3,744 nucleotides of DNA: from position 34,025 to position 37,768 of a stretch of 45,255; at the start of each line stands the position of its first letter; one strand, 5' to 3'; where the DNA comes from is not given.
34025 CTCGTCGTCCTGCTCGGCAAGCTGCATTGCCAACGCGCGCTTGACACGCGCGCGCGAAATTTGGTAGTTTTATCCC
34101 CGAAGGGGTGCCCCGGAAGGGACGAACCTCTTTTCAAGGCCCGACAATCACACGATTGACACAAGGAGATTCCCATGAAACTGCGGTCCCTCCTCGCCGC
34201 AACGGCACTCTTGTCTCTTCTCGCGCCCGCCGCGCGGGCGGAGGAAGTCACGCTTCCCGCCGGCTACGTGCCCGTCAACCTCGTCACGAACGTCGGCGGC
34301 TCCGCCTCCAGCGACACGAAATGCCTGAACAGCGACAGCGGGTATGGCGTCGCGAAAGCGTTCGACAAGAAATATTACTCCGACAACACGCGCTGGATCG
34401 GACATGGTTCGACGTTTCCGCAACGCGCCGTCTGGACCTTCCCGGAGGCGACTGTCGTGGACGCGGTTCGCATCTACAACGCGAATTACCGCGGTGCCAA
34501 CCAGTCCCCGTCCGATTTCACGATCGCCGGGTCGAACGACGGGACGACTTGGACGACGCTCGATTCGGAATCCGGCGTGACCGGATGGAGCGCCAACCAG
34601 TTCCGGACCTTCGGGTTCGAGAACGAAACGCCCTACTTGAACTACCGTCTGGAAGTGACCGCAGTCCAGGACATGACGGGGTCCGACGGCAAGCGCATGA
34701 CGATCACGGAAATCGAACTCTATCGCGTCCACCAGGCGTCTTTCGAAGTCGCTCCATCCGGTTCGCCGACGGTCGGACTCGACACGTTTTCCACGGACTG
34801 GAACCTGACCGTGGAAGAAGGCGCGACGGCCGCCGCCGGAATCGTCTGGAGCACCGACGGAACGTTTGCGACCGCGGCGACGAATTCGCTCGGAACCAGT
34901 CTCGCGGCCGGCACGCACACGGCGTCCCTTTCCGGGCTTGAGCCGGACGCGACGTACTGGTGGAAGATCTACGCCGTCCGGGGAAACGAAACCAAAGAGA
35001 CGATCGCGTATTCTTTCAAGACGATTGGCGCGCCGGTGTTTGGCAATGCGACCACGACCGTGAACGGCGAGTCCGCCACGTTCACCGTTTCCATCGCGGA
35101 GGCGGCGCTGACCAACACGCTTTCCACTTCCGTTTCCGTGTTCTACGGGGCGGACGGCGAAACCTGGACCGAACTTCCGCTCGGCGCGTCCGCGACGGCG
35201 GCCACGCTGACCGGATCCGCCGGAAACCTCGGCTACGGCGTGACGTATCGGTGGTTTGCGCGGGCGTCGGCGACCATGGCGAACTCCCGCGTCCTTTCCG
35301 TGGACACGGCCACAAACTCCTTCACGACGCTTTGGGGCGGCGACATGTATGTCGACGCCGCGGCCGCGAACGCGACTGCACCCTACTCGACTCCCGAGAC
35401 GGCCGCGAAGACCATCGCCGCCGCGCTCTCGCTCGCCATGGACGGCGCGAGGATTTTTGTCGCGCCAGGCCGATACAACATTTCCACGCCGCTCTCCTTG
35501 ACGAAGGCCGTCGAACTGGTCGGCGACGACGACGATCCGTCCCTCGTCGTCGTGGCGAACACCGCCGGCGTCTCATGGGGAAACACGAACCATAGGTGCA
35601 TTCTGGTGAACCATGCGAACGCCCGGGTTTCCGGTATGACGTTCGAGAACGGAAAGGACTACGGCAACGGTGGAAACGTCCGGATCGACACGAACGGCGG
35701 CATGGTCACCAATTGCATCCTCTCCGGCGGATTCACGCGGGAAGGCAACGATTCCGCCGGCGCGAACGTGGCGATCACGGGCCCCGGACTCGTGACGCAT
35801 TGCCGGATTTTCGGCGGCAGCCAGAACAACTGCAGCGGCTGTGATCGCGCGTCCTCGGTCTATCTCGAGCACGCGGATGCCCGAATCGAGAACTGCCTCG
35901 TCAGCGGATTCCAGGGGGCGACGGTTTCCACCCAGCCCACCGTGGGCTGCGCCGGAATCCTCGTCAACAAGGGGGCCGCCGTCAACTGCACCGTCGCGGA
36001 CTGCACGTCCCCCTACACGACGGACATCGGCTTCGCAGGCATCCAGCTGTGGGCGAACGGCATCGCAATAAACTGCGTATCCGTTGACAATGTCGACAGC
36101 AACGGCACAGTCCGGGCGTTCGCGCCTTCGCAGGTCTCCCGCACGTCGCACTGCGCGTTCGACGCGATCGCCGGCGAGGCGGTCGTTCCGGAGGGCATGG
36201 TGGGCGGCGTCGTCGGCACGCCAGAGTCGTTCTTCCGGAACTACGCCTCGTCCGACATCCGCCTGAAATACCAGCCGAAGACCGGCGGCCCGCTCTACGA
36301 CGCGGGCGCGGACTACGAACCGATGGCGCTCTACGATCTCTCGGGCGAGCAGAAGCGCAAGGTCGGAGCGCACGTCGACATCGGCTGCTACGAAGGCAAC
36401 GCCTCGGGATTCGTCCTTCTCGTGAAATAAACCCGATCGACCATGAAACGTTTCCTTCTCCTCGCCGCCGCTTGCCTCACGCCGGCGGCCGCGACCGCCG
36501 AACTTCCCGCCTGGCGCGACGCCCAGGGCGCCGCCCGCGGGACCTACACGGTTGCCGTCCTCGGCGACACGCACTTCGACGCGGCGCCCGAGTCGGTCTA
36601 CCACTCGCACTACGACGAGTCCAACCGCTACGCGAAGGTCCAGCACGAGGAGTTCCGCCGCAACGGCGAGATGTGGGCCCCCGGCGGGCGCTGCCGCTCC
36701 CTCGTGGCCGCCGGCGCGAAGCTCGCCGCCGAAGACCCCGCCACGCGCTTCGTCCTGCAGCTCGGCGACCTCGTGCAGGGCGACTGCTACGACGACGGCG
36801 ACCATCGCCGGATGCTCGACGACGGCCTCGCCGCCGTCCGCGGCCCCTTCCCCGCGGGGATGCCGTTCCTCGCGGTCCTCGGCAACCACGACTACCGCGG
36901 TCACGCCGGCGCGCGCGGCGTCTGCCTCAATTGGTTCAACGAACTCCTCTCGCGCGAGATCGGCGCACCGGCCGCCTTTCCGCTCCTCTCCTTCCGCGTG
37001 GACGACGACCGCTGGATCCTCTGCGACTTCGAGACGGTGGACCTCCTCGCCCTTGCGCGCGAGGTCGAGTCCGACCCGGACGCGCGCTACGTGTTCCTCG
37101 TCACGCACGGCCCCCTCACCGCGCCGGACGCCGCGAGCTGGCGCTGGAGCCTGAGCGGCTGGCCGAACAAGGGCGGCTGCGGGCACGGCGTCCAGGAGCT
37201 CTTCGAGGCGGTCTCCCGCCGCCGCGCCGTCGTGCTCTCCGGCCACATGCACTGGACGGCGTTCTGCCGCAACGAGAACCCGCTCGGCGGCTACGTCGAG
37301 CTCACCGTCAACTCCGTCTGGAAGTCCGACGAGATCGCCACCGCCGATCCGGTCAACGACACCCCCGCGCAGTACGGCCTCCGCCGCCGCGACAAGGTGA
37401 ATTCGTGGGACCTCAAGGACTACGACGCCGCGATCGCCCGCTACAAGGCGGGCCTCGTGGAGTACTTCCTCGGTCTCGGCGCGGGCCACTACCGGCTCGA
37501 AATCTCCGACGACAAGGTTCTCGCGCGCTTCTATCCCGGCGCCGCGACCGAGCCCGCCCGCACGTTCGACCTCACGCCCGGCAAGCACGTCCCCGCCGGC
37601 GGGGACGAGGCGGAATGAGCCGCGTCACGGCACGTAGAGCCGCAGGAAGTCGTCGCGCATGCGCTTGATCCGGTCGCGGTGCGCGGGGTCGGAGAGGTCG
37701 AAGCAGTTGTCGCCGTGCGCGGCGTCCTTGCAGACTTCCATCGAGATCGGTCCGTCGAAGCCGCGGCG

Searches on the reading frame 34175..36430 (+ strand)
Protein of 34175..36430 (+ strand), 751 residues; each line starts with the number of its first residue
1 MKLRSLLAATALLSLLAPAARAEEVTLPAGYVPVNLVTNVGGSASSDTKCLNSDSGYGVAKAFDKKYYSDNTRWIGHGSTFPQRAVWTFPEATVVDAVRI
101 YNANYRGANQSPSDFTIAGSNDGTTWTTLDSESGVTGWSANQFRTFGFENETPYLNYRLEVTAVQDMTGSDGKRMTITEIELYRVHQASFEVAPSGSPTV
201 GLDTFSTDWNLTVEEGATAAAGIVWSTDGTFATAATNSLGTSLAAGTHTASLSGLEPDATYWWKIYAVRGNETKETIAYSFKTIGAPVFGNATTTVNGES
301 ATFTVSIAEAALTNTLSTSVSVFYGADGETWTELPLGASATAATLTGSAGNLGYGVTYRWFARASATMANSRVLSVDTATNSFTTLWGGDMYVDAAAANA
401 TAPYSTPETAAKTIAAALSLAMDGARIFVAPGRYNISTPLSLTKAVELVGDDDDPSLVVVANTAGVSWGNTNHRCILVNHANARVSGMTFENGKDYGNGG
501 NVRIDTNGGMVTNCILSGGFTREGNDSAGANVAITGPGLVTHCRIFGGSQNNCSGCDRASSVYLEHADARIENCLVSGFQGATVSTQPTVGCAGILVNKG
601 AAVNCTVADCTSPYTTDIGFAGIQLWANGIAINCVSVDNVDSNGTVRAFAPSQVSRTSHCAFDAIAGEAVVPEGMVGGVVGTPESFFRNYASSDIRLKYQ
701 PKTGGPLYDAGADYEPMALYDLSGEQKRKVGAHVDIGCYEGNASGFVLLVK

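Call 9: search_protein_families(library=pfam, proteins=[window:34175-36430:+], max_evalue=0.01)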
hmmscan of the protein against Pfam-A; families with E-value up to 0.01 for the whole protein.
window:34175-36430:+ (751 aa): 4 families
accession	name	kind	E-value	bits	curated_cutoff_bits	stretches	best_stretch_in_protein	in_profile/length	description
PF00754.31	F5_F8_type_C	-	6.1e-12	46.2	28.2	1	44-145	4-96/127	F5/8 type C domain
PF22633.2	F5_F8_type_C_2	-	5.8e-07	30.5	27.8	1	65-137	5-73/91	NedA-like, galactose-binding domain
PF07602.17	DUF1565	-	5.8e-05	23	20.3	1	409-531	13-155/257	Protein of unknown function (DUF1565)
PF12708.12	Pect-lyase_RHGA_epim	-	0.0029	17.9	27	1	414-464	21-74/213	Rhamnogalacturonase A/epimerase, pectate lyase-like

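Call 10: search_protein_families(library=ncbifam, proteins=[window:34175-36430:+], max_evalue=0.01)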
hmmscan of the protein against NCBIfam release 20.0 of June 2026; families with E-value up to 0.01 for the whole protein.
window:34175-36430:+ (751 aa): 1 family
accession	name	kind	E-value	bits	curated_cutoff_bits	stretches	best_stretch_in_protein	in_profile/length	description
NF047854.1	LIC10774_subfam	equivalog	7.7e-06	25.1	380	1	380-453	49-126/358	LIC10774/LIC10365 family surface protein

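Call 40: find_homologous_proteins(query=window:34175-36430:+, max_evalue=1e-20)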
Query window:34175-36430:+ (751 aa): 150 proteins with E <= 1e-20 among 8000 candidates; the best 120 are listed.
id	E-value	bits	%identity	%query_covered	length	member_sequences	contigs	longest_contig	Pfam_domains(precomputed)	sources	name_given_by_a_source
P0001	0.0e+0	1547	92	100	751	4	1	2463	PF00754.32,PF22633.4,PF22842.4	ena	-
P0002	0.0e+0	1534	91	97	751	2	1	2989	PF00754.32,PF22633.4,PF22842.4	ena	-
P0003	0.0e+0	1508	91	97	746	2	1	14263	PF00754.32,PF22633.4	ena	-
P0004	0.0e+0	1505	89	100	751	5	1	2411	PF00754.32,PF22633.4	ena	-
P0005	0.0e+0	1487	89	100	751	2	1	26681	PF00754.32,PF22633.4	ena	-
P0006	0.0e+0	1480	89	98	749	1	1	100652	PF00754.32,PF22633.4,PF22842.4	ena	-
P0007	0.0e+0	1440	87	99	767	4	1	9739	PF00754.32,PF22633.4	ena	-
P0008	0.0e+0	1424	85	100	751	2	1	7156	PF00754.32,PF22633.4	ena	-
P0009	0.0e+0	1419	84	97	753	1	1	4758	PF00754.32,PF22633.4,PF22842.4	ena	-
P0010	0.0e+0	1415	86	97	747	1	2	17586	PF00754.32,PF22633.4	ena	-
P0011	0.0e+0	1410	86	97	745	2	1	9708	PF00754.32,PF07602.18,PF22633.4,PF22842.4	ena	-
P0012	0.0e+0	1405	84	97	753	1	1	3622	PF00754.32,PF22633.4,PF22842.4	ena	-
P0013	0.0e+0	1376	83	100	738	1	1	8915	PF00754.32,PF22633.4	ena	-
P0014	0.0e+0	1325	80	100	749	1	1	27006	PF00754.32,PF22633.4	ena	-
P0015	0.0e+0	1305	79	100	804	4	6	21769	PF00754.32,PF22633.4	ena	-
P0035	0.0e+0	1138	71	100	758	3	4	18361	PF00754.32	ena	-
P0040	9.1e-247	839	69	75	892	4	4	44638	-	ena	-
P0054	7.6e-217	740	63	75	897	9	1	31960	PF16656.12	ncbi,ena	-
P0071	5.8e-182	625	55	75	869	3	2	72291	PF22842.4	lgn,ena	-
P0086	7.7e-145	502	50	75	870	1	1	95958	PF16656.12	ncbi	-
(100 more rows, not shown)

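Call 41: find_encoding_contigs(protein=P0006, flank=10000, max_places=2)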
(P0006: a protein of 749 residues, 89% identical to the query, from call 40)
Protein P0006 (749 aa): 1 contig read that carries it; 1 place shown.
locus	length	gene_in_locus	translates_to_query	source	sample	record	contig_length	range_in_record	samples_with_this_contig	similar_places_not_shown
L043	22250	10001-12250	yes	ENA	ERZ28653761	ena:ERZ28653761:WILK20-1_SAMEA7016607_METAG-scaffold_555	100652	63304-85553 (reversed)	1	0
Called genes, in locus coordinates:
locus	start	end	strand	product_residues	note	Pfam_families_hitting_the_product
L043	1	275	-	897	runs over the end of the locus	PF00270:DEAD (weak), PF13307:Helicase_C_2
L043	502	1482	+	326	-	PF08239:SH3_3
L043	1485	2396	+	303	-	PF02401:LYTB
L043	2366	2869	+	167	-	PF00731:AIRC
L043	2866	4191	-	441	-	PF01408:GFO_IDH_MocA, PF21252:Glyco_hydro_109_C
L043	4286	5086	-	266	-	PF00929:RNase_T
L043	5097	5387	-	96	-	-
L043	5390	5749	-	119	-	-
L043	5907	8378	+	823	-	PF06165:GH94_b-supersand, PF17167:Glyco_hydro_94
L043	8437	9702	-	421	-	PF00082:Peptidase_S8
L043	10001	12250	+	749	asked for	PF00754:F5_F8_type_C, PF22633:F5_F8_type_C_2 (weak), PF22842:Pel9A-like_beta_helix (faint)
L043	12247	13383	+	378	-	PF00246:Peptidase_M14 (faint)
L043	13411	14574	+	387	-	PF00149:Metallophos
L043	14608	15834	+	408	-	PF09587:PGA_cap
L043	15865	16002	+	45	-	-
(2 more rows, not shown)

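Call 42: find_encoding_contigs(protein=P0071, flank=10000, max_places=2)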
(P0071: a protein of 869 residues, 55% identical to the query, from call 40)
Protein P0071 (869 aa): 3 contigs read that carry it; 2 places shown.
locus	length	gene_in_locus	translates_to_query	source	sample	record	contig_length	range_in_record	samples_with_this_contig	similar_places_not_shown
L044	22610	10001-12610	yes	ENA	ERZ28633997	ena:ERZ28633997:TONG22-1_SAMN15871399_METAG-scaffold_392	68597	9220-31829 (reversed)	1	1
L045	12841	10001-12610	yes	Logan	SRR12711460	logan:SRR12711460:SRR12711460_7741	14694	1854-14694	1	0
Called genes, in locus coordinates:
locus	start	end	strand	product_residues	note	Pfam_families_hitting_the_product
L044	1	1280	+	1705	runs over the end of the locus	PF13385:Laminin_G_3, PF10102:DUF2341 (weak), PF13385:Laminin_G_3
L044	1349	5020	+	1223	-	PF01640:Peptidase_C10, PF13620:CarboxypepD_reg, PF13290:CHB_HEX_C_1, PF13287:Fn3_assoc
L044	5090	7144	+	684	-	-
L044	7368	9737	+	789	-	PF13385:Laminin_G_3, PF18998:Flg_new_2 (weak), PF13229:Beta_helix (weak)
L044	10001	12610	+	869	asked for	PF22842:Pel9A-like_beta_helix (faint)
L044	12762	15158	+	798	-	-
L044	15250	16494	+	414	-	-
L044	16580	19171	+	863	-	-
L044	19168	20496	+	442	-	PF00082:Peptidase_S8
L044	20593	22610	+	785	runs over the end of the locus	PF13385:Laminin_G_3, PF18998:Flg_new_2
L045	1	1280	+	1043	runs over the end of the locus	?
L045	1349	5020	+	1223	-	PF01640:Peptidase_C10, PF13620:CarboxypepD_reg, PF13290:CHB_HEX_C_1, PF13287:Fn3_assoc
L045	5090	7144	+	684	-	-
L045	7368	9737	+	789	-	PF13385:Laminin_G_3, PF18998:Flg_new_2 (weak), PF13229:Beta_helix (weak)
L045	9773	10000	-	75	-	-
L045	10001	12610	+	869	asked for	PF22842:Pel9A-like_beta_helix (faint)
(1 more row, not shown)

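Call 43: find_encoding_contigs(protein=P0086, flank=10000, max_places=2)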
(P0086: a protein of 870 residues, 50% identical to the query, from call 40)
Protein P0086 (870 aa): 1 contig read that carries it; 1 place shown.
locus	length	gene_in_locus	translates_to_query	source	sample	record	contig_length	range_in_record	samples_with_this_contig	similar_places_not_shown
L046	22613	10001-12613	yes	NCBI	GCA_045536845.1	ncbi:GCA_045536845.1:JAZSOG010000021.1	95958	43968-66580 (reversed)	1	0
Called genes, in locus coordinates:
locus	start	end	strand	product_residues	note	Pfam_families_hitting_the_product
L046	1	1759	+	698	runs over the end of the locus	-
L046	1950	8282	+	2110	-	PF13385:Laminin_G_3, PF10102:DUF2341, PF13385:Laminin_G_3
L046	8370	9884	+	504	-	PF25840:Ulvan_lyase_N (faint)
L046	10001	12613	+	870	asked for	PF16656:Pur_ac_phosph_N (faint)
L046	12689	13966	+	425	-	-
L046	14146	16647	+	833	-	-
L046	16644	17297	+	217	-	-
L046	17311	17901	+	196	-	-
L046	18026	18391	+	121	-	-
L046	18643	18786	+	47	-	-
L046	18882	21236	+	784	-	PF13385:Laminin_G_3, PF18998:Flg_new_2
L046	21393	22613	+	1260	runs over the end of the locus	PF06452:CBM9_1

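Call 48: find_encoding_contigs(protein=P0014, flank=10000, max_places=2)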
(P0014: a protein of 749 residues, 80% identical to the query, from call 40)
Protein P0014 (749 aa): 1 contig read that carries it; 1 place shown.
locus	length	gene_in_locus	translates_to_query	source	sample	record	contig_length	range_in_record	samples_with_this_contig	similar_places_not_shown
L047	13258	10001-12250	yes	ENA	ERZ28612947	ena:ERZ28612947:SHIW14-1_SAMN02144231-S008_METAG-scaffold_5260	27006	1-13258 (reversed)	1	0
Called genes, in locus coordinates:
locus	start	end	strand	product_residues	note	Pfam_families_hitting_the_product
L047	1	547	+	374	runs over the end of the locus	PF01637:ATPase_2, PF13191:AAA_16 (weak), PF13173:AAA_14 (faint)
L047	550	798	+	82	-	-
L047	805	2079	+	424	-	PF20706:GT4-conflict, PF00534:Glycos_transf_1, PF13692:Glyco_trans_1_4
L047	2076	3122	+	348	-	-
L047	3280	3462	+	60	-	-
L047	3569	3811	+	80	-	-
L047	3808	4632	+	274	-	PF18922:DUF5672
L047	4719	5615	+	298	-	-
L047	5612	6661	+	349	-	PF04724:Glyco_transf_17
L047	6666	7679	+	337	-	PF22882:GT-D-like (weak)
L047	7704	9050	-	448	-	-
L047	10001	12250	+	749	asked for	PF00754:F5_F8_type_C, PF22633:F5_F8_type_C_2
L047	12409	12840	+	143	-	PF00572:Ribosomal_L13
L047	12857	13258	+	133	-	PF00380:Ribosomal_S9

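Call 49: find_encoding_contigs(protein=P0035, flank=10000, max_places=3)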
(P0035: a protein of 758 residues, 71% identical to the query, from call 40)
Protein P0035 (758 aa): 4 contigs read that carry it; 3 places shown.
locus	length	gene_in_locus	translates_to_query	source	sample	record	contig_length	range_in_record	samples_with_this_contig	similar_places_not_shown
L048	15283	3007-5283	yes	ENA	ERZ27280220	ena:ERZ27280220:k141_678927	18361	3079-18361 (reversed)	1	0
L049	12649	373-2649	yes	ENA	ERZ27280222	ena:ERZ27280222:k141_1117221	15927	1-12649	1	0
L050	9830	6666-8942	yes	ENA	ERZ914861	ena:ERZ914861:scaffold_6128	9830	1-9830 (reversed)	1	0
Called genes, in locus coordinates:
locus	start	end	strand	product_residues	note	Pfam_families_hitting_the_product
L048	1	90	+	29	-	?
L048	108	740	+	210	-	PF00072:Response_reg, PF00196:GerE, PF08281:Sigma70_r4_2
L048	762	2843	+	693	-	PF07730:HisKA_3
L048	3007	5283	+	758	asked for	PF00754:F5_F8_type_C (weak)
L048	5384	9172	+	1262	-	PF06452:CBM9_1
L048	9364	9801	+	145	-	-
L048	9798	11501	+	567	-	PF02690:Na_Pi_cotrans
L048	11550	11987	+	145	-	-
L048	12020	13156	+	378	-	PF01225:Mur_ligase, PF02875:Mur_ligase_C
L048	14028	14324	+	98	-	PF04221:RelB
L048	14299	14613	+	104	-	PF05016:ParE_toxin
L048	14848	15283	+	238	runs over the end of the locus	PF02463:SMC_N (faint), PF00005:ABC_tran, PF13304:AAA_21 (faint)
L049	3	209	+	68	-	?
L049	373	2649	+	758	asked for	PF00754:F5_F8_type_C (weak)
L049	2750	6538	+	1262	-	PF06452:CBM9_1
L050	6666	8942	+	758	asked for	PF00754:F5_F8_type_C (weak)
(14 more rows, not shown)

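Call 50: find_encoding_contigs(protein=P0040, flank=10000, max_places=3)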
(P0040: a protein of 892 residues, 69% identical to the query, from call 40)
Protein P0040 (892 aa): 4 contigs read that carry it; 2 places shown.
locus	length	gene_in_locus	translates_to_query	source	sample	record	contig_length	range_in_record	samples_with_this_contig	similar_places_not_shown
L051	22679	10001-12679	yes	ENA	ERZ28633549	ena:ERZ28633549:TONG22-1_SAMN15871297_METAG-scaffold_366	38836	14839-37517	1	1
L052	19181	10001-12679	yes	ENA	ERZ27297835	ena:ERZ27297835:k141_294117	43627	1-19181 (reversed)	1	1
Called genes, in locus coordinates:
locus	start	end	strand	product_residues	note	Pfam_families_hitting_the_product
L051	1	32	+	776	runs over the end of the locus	PF13385:Laminin_G_3, PF18998:Flg_new_2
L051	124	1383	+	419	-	-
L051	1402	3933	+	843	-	-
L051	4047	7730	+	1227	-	PF13734:Inhibitor_I69 (weak), PF01640:Peptidase_C10, PF13620:CarboxypepD_reg, PF13290:CHB_HEX_C_1, PF13287:Fn3_assoc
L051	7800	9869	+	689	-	-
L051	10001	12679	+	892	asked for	-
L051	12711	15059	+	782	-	PF13385:Laminin_G_3, PF18998:Flg_new_2, PF13229:Beta_helix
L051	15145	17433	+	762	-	-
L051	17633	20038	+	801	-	PF00801:PKD, PF18911:PKD_4, PF22842:Pel9A-like_beta_helix (weak)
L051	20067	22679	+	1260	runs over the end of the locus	PF06452:CBM9_1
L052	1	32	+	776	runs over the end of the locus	PF13385:Laminin_G_3, PF18998:Flg_new_2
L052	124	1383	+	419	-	-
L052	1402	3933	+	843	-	-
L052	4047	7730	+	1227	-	PF13734:Inhibitor_I69 (weak), PF01640:Peptidase_C10, PF13620:CarboxypepD_reg, PF13290:CHB_HEX_C_1, PF13287:Fn3_assoc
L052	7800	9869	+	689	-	-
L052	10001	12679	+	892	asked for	-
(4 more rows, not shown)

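Call 51: find_encoding_contigs(protein=P0054, flank=10000, max_places=2)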
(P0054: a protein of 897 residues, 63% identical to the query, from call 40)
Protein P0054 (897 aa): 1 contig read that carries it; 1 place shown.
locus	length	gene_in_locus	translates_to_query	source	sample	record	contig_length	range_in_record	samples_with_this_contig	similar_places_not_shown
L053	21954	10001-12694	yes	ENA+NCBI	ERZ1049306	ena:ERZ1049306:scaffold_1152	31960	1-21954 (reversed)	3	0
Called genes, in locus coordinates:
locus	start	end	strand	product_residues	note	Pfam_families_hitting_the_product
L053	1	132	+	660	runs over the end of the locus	PF18998:Flg_new_2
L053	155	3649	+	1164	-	PF13229:Beta_helix (faint), PF00801:PKD, PF18911:PKD_4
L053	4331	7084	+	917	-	-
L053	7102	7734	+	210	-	PF00072:Response_reg, PF00196:GerE, PF08281:Sigma70_r4_2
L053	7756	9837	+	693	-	PF07730:HisKA_3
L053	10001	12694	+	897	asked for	PF16656:Pur_ac_phosph_N (weak)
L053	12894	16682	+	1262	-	PF06452:CBM9_1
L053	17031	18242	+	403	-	PF00009:GTP_EFTU, PF03144:GTP_EFTU_D2, PF03143:GTP_EFTU_D3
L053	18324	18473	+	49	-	PF00471:Ribosomal_L33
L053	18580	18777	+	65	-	PF00584:SecE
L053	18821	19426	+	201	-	PF02357:NusG, PF00467:KOW (faint)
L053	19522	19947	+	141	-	PF03946:Ribosomal_L11_N, PF00298:Ribosomal_L11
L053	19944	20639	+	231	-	PF00687:Ribosomal_L1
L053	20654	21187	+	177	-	PF00466:Ribosomal_L10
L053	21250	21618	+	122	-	PF16320:Ribosomal_L12_N, PF00542:Ribosomal_L12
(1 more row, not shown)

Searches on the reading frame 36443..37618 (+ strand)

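Call 18: search_protein_families(library=pfam, proteins=[window:36443-37618:+], max_evalue=0.001)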
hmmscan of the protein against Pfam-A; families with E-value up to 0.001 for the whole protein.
window:36443-37618:+ (391 aa): 1 family
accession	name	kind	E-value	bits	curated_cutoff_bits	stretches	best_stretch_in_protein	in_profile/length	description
PF00149.33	Metallophos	-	6.1e-09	37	21.5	1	36-270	2-189/191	Calcineurin-like phosphoesterase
